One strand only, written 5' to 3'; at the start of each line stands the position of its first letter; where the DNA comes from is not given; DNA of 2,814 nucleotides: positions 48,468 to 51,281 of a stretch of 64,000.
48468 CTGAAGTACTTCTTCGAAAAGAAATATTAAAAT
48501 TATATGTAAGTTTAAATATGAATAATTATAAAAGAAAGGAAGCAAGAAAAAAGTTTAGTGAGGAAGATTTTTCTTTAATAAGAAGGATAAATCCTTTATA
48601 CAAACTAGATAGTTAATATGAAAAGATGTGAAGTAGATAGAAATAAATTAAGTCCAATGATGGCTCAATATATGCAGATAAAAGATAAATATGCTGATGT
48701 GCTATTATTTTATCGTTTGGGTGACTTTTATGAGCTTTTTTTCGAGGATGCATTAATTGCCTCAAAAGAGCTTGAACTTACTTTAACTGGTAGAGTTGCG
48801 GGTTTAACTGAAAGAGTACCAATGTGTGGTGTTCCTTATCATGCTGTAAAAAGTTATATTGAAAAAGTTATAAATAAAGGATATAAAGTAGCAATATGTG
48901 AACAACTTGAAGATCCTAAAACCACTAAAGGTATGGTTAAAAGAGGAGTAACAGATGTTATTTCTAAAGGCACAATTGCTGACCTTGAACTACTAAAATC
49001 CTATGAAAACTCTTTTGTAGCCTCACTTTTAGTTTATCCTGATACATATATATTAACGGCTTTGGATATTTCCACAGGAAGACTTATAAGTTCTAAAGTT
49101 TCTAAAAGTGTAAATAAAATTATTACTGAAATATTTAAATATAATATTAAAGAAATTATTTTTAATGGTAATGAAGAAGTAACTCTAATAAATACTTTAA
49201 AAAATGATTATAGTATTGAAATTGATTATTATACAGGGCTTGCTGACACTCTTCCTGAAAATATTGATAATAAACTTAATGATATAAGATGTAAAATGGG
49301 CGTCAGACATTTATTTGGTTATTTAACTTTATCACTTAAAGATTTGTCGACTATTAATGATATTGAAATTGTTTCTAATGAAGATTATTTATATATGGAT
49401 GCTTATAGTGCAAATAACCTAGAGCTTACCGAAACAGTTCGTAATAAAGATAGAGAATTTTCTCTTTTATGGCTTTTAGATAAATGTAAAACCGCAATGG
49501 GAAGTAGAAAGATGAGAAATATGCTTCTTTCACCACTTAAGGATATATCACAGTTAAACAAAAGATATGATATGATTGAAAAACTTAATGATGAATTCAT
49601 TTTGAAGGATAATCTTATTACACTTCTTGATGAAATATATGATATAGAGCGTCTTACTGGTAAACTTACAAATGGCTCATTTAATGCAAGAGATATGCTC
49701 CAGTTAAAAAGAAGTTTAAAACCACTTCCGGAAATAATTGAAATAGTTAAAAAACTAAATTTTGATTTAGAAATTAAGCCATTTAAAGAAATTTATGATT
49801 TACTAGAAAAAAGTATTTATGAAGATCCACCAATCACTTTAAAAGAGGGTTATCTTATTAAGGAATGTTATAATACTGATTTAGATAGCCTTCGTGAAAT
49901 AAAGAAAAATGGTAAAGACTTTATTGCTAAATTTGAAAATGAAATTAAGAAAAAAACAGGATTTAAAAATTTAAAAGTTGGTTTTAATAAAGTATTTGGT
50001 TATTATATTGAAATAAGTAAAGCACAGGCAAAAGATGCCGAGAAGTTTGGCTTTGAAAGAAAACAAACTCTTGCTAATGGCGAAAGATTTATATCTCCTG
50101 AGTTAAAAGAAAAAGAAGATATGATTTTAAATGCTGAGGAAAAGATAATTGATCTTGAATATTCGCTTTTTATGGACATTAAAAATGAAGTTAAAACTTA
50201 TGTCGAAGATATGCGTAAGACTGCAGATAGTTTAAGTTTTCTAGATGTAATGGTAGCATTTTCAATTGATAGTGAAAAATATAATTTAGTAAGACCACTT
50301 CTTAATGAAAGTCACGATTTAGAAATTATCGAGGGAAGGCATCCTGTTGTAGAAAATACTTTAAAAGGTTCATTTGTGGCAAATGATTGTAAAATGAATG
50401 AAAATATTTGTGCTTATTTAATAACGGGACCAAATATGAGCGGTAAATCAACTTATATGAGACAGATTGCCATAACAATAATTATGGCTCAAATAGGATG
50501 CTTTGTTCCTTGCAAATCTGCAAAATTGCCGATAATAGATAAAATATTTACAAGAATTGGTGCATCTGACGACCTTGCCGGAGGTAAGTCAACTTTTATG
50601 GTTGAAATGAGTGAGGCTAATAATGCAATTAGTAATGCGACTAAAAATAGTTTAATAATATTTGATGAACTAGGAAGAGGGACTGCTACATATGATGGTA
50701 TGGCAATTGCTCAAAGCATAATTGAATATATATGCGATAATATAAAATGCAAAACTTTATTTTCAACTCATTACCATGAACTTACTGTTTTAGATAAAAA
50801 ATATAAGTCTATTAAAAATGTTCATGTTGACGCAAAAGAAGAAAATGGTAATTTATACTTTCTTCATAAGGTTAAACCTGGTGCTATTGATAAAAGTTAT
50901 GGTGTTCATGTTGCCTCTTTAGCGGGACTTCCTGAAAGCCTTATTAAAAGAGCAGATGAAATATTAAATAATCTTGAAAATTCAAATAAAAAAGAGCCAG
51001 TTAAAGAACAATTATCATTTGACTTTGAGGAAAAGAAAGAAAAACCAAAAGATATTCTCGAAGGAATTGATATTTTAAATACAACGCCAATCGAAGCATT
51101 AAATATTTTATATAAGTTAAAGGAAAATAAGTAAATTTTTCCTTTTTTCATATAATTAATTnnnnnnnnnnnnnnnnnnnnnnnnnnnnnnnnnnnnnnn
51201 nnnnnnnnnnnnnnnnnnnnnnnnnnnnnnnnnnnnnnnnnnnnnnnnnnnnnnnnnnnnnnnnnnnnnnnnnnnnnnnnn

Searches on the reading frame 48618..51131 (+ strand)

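Call 69: search_protein_families(library=pfam, proteins=[window:48618-51131:+], max_evalue=0.00001)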
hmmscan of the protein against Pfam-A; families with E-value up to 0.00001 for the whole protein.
window:48618-51131:+ (838 aa): 4 families
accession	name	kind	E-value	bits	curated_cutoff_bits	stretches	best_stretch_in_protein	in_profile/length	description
PF00488.27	MutS_V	-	2.4e-86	288.9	30.2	1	601-787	2-188/188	MutS domain V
PF05192.23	MutS_III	-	8.4e-45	153.9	34.1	1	266-549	4-194/194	MutS domain III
PF01624.25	MutS_I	-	1.1e-43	148.5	20.6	1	13-122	2-111/113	MutS domain I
PF05190.23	MutS_IV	-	3.4e-26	91.8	22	1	418-509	2-92/92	MutS family domain IV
